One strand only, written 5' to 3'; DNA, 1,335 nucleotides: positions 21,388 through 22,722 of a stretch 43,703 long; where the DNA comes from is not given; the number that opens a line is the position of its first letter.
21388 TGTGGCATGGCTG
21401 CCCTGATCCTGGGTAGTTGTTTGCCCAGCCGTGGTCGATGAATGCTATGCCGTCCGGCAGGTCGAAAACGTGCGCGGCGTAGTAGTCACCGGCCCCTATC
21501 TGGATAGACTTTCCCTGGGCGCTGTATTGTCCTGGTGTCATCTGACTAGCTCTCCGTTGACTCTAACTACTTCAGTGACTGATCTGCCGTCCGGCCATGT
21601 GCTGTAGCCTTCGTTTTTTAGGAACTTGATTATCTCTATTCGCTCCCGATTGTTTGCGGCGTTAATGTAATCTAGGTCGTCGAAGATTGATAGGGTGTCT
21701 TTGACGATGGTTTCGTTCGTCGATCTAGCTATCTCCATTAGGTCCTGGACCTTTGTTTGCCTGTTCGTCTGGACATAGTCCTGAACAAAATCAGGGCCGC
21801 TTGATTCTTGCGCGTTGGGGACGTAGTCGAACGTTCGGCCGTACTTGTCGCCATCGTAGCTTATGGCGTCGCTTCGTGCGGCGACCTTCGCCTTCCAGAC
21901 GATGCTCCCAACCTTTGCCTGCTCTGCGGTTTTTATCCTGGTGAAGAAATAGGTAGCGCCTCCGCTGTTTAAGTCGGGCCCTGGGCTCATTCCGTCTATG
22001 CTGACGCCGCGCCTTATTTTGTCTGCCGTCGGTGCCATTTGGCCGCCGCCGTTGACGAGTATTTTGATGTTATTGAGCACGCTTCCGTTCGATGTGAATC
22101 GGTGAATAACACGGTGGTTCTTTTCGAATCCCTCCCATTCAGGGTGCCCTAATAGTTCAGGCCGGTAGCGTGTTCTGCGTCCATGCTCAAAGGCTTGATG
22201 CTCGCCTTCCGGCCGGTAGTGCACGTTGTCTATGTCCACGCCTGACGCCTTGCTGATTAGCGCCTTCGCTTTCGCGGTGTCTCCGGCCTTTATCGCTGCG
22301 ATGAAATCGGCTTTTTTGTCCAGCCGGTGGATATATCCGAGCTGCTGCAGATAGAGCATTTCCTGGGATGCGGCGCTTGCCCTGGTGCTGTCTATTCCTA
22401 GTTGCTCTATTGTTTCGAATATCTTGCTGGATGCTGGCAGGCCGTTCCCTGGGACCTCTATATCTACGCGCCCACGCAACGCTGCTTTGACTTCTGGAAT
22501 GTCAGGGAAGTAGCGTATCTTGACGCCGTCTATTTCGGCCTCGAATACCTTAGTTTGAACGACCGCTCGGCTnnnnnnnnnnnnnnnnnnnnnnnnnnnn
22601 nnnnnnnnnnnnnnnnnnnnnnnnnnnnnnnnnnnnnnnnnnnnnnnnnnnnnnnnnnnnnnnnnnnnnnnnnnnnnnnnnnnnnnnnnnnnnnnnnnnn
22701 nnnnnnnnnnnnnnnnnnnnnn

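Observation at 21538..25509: MuF head protein fused to a kinase-like domain and a PARP-like (H-Y-E) ADP-ribosyltransferase: probable capsid-packaged, injected effector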

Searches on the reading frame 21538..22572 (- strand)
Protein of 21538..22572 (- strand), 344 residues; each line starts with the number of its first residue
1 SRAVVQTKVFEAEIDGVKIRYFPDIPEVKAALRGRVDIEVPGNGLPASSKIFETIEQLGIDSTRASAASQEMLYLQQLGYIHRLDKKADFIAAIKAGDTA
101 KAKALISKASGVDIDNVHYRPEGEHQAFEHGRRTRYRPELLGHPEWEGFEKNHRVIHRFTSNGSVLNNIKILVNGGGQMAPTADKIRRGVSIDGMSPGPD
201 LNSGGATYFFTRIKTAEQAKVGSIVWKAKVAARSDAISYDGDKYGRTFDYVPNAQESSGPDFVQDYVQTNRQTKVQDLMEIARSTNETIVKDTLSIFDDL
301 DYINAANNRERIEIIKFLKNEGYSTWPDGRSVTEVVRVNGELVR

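Call 9: search_protein_families(library=pfam, proteins=[window:21541-22572:-], max_evalue=10)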
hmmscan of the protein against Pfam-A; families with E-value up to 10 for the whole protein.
seq(344 aa): 0 families

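Call 17: find_homologous_proteins(query=window:21538-22572:-, max_evalue=0.001)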
Query window:21538-22572:- (344 aa): 13 proteins with E <= 0.001 among 2355 candidates.
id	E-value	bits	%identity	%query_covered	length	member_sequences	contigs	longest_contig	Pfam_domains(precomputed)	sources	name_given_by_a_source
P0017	1.7e-120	420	55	99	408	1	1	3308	-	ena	-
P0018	2.8e-75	272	42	98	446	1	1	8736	-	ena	-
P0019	7.3e-68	247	42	95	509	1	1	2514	-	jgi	jgi:hypothetical protein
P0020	5.2e-60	222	40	95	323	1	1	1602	-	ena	-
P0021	2.4e-59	219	43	87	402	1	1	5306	-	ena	-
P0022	2.6e-59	219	40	94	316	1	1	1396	-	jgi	-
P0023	1.8e-56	210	39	95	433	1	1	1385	-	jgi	-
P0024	8.0e-47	178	46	64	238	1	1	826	-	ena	-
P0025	6.9e-44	169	36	95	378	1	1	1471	-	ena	-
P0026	1.7e-42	164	44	65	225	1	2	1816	-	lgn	-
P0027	4.3e-42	163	43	65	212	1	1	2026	-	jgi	jgi:hypothetical protein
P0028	8.4e-31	126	32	90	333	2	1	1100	-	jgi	jgi:hypothetical protein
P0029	5.5e-23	100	28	96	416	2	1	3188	-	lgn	-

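Call 21: search_solved_structures(query=A2, max_evalue=10, show_alignments=2)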
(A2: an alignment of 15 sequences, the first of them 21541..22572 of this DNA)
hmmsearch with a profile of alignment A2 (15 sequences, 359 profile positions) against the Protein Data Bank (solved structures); distinct sequences matched with E-value up to 10: 6.
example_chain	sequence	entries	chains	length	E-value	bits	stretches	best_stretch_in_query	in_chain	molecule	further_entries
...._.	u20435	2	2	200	0.53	12.7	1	94-179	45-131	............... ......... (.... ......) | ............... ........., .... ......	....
2id6_A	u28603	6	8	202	0.54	12.7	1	94-179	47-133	TRANSCRIPTIONAL REGULATOR, TetR FAMILY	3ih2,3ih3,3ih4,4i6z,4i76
1zkg_A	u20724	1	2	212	0.57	12.6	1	94-179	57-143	transcriptional regulator, TetR family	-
2een_A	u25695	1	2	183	0.88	12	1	58-135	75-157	Hypothetical protein PH1819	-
3hdi_A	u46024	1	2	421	1.2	11.5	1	296-336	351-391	Processing protease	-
1vlh_A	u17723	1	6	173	1.4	11.3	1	307-329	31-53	Phosphopantetheine adenylyltransferase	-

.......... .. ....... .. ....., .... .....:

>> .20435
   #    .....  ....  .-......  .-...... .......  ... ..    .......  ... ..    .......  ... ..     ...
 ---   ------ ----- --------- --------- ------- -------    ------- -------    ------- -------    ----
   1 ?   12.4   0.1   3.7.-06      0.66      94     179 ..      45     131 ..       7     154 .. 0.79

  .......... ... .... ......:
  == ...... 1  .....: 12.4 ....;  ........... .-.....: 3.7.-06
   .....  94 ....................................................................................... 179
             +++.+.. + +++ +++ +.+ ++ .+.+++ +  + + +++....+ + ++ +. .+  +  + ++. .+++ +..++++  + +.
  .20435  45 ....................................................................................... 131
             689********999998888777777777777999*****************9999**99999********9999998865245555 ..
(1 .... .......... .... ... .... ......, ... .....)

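Call 32: predict_structure(alignment_id=A3)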
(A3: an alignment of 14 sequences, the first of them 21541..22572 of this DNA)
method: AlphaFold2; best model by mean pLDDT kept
length: 344 residues; sequences in the alignment: 14
mean_pLDDT: 83.4   pTM: 0.79
mean pLDDT of the five models: 83.4, 81.3, 81.2, 80.8, 78.3
residues with pLDDT >= 90: 155; 70-90: 123; 50-70: 56; < 50: 10
segments of 3 or more residues with pLDDT < 50: 1-4, 255-260
pLDDT, mean of each block of 10 residues (from residue 1): 59 89 76 79 82 86 84 95 95 97 97 90 78 87 95 90 81 79 64 60 64 88 91 92 74 49 76 94 89 84 94 96 92 93 78
secondary structure, 60 per line:
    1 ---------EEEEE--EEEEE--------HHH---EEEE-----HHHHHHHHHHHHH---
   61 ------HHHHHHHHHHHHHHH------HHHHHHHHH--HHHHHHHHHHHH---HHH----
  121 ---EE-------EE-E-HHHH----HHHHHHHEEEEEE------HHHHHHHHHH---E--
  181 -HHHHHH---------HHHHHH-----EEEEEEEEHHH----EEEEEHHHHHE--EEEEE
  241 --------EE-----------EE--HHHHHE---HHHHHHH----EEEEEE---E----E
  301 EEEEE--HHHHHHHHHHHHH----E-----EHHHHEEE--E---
elements in order: E10-14 E17-21 E36-39 H45-57 H67-81 H88-96 H99-110 H138-141 H146-152 E153-158 H165-174 H182-187 H197-202 E208-215 E223-227 H228-232 E236-240 H266-270 H275-281 E286-291 E300-305 H308-320 H332-335 E336-338
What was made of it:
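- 22159..22554 (-): N-terminal alpha/beta subdomain of the C-terminal module, aa 986-1117. It is part of the AF2 model (strands at model residues 10-39 and helices at 45-110, pLDDT about 76-97) (call 32).
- ART fold: confident model (call 32).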

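Call 35: fold_search(model_id=the predicted structure, library=pdb)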
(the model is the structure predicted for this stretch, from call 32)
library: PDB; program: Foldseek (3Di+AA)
matches with E <= 10: 45; with E <= 0.001: 0
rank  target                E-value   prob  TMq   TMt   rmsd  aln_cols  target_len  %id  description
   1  7omx                  1.0e-02  0.98  0.30  0.49   7.4       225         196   13  Thermus sp. 2.9 DarT in complex with carba-NAD+ (released 2021-06-23)
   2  7omw                  2.2e-02  0.97  0.31  0.51   7.6       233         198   13  Thermus sp. 2.9 DarT in complex with NAD+ (released 2021-06-23)
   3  7omy_AAA              2.4e-02  0.98  0.34  0.52   6.6       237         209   12  Thermus sp. 2.9 DarT in complex with carba-NAD+ and ssDNA (released 2021-06-23)
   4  7yk3_C                3.5e-02  0.80  0.27  0.40  10.6       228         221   11  Crystal structure of DarTG toxin-antitoxin complex from Mycobacterium tuberculosis (released 2023-05-31)
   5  8baq                  6.2e-02  0.85  0.31  0.48   7.5       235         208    7  E. coli C7 DarT1 in complex with NAD+ (released 2023-07-12)
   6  7omu_AAA              8.3e-02  0.75  0.29  0.27  10.8       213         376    8  Thermosipho africanus DarTG in complex with ADP-ribose (released 2021-06-23)
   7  7omv                  1.1e-01  0.75  0.31  0.48   8.3       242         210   10  Thermus sp. 2.9 DarT (released 2021-06-23)
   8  7yk3_A                1.4e-01  0.66  0.29  0.42   9.8       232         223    9  Crystal structure of DarTG toxin-antitoxin complex from Mycobacterium tuberculosis (released 2023-05-31)
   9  7wr5_A                2.7e-01  0.11  0.22  0.19  15.2       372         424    9  Crystal structure of OspC3-calmodulin-caspase-4 complex binding with 2'-aF-NAD+ (released 2023-01-25)
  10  7wr4_A                3.4e-01  0.12  0.23  0.19  15.7       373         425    7  Crystal structure of OspC3-calmodulin-caspase-4 complex (released 2023-01-25)
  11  7fik_b                2.6e+00  0.05  0.09  0.06  18.9       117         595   14  The cryo-EM structure of the CR subunit from X. laevis NPC (released 2022-11-09)
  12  6ide_A                2.9e+00  0.02  0.06  0.09  15.6       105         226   12  Crystal structure of the Vibrio cholera VqmA-Ligand-DNA complex provides molecular mechanisms for drug design (released 2019-01-16)
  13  9im1_F                3.1e+00  0.04  0.08  0.07  15.2       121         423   13  The Cryo-EM structure of MPXV E5 in complex with ssDNA in intermediate state 1 (released 2025-06-18)
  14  5li0_H                4.7e+00  0.08  0.09  0.16   8.3        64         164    8  70S ribosome from Staphylococcus aureus (released 2016-12-28)
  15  9axv_By               4.7e+00  0.02  0.07  0.16  15.7       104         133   15  Translating S. pombe ribosome (released 2024-10-16)
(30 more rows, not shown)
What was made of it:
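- On DarT (PF14487/DUF4433) DNA ADP-ribosyltransferases: PDB hits 1-8 are all DarT, with prob 0.66-0.98 and TM on the target 0.27-0.52 (call 35).
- The top 8 PDB hits are DarT from four sources, and the next two are OspC3 (call 35).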

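Call 59: find_related_loci(query=A3, collection=genome_contigs, flank=8000)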
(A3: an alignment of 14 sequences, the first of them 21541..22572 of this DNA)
Query A3 (344 aa) in genome_contigs; peptide patterns used: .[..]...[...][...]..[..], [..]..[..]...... (x = any residue, [..] = any of these).
194 stretches matched a pattern; 142 encode a relative of the query (tblastn E <= 1e-3); the best 80 are kept; 80 distinct loci.
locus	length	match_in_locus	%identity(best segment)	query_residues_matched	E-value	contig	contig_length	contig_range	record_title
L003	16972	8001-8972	50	5-340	6e-104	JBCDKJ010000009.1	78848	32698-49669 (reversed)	MAG: Pseudomonadota bacterium isolate P01_H01_bin.57 k141_105491_length_78848_cov_19.6099, whole genome shotgun sequence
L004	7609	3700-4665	44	10-340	2e-84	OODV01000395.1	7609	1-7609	uncultured Endozoicomonas sp. strain Endozoicomonas cretensis sp. genome assembly, contig: Dp_accessory_SC_contig000029,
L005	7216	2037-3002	44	10-340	2e-83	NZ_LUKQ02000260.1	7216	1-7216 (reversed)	Endozoicomonas atrinae strain WP70 NODE_260, whole genome shotgun sequence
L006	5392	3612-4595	43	5-341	4e-81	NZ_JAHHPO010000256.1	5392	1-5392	Endozoicomonas sp. ONNA2 NODE_1650_length_5392_cov_5.63331, whole genome shotgun sequence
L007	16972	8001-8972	46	10-341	2e-80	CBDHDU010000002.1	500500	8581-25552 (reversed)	MAG: Endozoicomonadaceae bacterium isolate 8204b127-ed44-4f0c-821e-8f6a8ca9bc38 genome assembly, contig: contig_2, whole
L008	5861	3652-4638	41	4-341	7e-76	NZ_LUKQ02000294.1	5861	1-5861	Endozoicomonas atrinae strain WP70 NODE_294, whole genome shotgun sequence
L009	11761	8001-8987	41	4-341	7e-76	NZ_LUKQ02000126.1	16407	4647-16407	Endozoicomonas atrinae strain WP70 NODE_126, whole genome shotgun sequence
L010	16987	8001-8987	41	4-341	8e-76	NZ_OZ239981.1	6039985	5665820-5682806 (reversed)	MAG: Endozoicomonas sp. isolate 83fe6ec3-ea9b-4b46-8e1a-20fbcf80582c chromosome 1, complete sequence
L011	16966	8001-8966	41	10-342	1e-73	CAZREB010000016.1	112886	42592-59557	MAG TPA_asm: uncultured Bordetella sp. isolate binchicken_co199_16 genome assembly, contig: NODE_233_length_112886_cov_1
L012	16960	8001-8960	42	10-338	2e-70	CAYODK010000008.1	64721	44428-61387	MAG TPA_asm: uncultured Verrucomicrobiota bacterium isolate binchicken_co22_230 genome assembly, contig: NODE_486_length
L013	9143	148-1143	38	9-336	1e-65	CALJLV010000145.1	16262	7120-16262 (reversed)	MAG TPA_asm: uncultured Desulfobacteraceae bacterium isolate SRR6007445_bin.131_CONCOCT_v1.1_MAG genome assembly, contig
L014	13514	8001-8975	33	10-338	5e-51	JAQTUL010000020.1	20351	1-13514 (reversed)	MAG: Candidatus Colwellbacteria bacterium isolate STB_63 NODE_5934_length_20351_cov_12.950109_Sandtown_B, whole genome s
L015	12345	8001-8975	34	10-338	4e-49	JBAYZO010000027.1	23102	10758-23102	MAG: Eubacteriales bacterium isolate SO_2017_CLC_59 scaffold_2781_c1_PH3_2017, whole genome shotgun sequence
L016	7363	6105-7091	34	15-339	5e-48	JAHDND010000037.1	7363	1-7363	MAG: Candidatus Thiosymbion sp. isolate R3-B40 k141_105442, whole genome shotgun sequence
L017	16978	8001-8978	34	15-336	9e-48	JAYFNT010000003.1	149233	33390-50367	MAG: Geobacteraceae bacterium isolate 5C_26 c_5C_000000180281, whole genome shotgun sequence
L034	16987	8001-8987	33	15-339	8e-46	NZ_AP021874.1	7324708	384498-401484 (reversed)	Desulfosarcina alkanivorans strain PL12 chromosome, complete genome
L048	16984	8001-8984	31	15-336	2e-39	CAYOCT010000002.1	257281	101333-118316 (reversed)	MAG TPA_asm: uncultured Nitrospiraceae bacterium isolate binchicken_co16_39 genome assembly, contig: NODE_33_length_2572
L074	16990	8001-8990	30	15-338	1e-36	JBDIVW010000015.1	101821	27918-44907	MAG: Nitrospiraceae bacterium isolate Bin_25 NODE_142_length_101821_cov_13.247802, whole genome shotgun sequence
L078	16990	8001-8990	30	15-338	1e-36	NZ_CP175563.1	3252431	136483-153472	Syntrophus buswellii strain DM-2 chromosome, complete genome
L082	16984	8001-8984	29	15-336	8e-36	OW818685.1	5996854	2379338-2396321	metagenome genome assembly, chromosome: 1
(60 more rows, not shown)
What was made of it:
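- The module is mostly found in prophage-like loci of bacterial genomes (call 59).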

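Call 61: search_protein_families(library=pfam, proteins=[L034:4341-9008:+, L078:4380-8990:+, L074:4038-8990:+, L082:3564-8990:+], max_evalue=0.01)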
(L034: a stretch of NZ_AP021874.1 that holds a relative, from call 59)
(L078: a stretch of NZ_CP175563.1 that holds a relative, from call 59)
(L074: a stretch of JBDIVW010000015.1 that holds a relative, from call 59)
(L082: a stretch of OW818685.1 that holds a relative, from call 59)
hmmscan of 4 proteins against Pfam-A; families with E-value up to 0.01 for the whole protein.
L034:4341-9008:+ (1556 aa): 1 family
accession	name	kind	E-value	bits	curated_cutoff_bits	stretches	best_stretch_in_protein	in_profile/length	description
PF04233.19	Phage_Mu_F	-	2.7e-15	57.5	29.6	1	189-302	3-110/112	Phage Mu protein F like protein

L078:4380-8990:+ (1537 aa): 2 families
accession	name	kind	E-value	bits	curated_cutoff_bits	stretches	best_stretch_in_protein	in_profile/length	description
PF04233.19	Phage_Mu_F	-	7.9e-15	56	29.6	1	185-299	2-110/112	Phage Mu protein F like protein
PF02037.33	SAP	-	0.0012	18.9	23.9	0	356-377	1-22/37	SAP domain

L074:4038-8990:+ (1651 aa): 2 families
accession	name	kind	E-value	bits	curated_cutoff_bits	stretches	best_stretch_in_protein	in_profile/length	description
PF04233.19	Phage_Mu_F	-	1.1e-15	58.8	29.6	1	299-413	2-110/112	Phage Mu protein F like protein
PF02037.33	SAP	-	0.0012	18.8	23.9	0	470-491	1-22/37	SAP domain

L082:3564-8990:+ (1809 aa): 3 families
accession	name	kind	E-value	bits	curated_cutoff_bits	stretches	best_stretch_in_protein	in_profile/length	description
PF04233.19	Phage_Mu_F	-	7.3e-13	49.7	29.6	1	460-574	2-110/112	Phage Mu protein F like protein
PF07498.18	Rho_N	-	0.0013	19.1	24.9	0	730-754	2-28/43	Rho termination factor, N-terminal domain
PF07804.18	HipA_C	-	0.0057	16.8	30.5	0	1089-1116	115-142/213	HipA-like C-terminal domain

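Call 70: fold_search(model_id=the predicted structure, library=viral)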
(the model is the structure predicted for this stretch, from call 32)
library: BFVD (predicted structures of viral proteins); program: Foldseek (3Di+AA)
matches with E <= 10: 196; with E <= 0.001: 1
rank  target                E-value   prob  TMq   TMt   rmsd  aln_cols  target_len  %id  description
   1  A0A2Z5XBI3            1.5e-04  1.00  0.32  0.35  12.7       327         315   12  (no name in the UniProt tables at hand)
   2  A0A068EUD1            4.4e-03  0.87  0.30  0.14  11.2       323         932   10  ParB-like N-terminal domain-containing protein [Bacillus phage CP-51]
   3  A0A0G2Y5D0            4.7e-03  0.99  0.28  0.48   8.1       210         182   13  Uncharacterized protein [Acanthamoeba polyphaga mimivirus Kroon]
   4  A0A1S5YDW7            1.6e-02  0.99  0.34  0.34   7.4       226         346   11  ORF32 [Betabaculovirus altermyunipunctae]
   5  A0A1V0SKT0            1.8e-02  0.96  0.32  0.49   8.9       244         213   10  Uncharacterized protein [Klosneuvirus KNV1]
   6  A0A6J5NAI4            4.8e-02  0.51  0.31  0.27  16.0       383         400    9  Uncharacterized protein [uncultured Caudovirales phage]
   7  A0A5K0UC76            6.1e-02  0.35  0.29  0.29  14.9       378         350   10  Uncharacterized protein [Yasminevirus sp. GU-2018]
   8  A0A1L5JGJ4            1.4e-01  0.75  0.29  0.44   8.7       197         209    9  ORF30 [Plodia interpunctella granulovirus]
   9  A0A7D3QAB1            2.0e-01  0.75  0.32  0.54   6.6       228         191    7  (no name in the UniProt tables at hand)
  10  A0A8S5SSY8            4.5e-01  0.41  0.30  0.19   8.4       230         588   12  Minor capsid protein [Siphoviridae sp. ctv838]
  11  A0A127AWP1            6.7e-01  0.14  0.30  0.16  14.9       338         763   10  Uncharacterized protein [Bacillus phage SP-15]
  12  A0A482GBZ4            9.6e-01  0.14  0.10  0.22   9.1        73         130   16  (no name in the UniProt tables at hand)
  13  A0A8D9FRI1            1.0e+00  0.07  0.07  0.23  10.4        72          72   17  Uncharacterized protein [uncultured marine phage]
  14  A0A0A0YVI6            1.0e+00  0.03  0.10  0.11  10.9       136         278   15  Ryanodine receptor Ryr domain-containing protein [Erwinia phage phiEa2809]
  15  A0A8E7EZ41            1.1e+00  0.04  0.12  0.12  25.7       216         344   13  (no name in the UniProt tables at hand)
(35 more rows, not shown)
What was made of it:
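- BFVD hits are baculovirus ORF30/32, giant-virus proteins and a phage polyvalent protein (call 70).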

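Call 82: find_related_loci(query=A3, collection=viral_contigs, flank=9000)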
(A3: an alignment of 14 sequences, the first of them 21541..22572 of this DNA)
Query A3 (344 aa) in viral_contigs; peptide patterns used: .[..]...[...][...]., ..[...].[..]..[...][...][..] (x = any residue, [..] = any of these).
173 stretches matched a pattern; 130 encode a relative of the query (tblastn E <= 1e-3); the best 80 are kept; 80 distinct loci.
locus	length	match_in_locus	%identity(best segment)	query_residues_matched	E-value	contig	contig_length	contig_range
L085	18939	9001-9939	49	15-339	6e-98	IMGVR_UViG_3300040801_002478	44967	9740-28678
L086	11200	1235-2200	40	10-342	7e-77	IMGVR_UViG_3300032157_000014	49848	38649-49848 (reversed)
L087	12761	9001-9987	41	4-341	6e-76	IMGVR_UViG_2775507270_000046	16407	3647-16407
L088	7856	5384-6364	41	10-337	7e-71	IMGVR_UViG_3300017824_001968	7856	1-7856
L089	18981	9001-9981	41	10-337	8e-71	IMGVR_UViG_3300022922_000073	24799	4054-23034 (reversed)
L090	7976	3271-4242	41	9-336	2e-70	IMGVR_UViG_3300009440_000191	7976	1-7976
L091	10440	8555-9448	42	31-340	5e-70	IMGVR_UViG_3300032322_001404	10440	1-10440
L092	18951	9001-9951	41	15-340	3e-70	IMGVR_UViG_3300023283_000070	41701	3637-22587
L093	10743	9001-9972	41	9-336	4e-70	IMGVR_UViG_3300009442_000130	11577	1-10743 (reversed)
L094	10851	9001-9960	42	7-336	3e-69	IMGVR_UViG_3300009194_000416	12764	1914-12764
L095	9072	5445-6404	39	10-340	9e-69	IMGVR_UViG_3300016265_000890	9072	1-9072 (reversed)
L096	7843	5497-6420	40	16-337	1e-68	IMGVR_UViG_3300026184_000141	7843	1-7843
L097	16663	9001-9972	41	9-336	2e-68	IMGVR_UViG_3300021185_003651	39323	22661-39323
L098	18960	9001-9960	39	9-340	2e-67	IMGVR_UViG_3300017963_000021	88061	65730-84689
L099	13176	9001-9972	41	9-336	7e-66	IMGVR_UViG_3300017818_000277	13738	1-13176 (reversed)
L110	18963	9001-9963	37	10-336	1e-60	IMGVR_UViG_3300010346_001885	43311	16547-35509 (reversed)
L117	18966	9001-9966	36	10-336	1e-54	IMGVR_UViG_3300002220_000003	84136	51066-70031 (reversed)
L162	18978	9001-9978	33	15-336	7e-45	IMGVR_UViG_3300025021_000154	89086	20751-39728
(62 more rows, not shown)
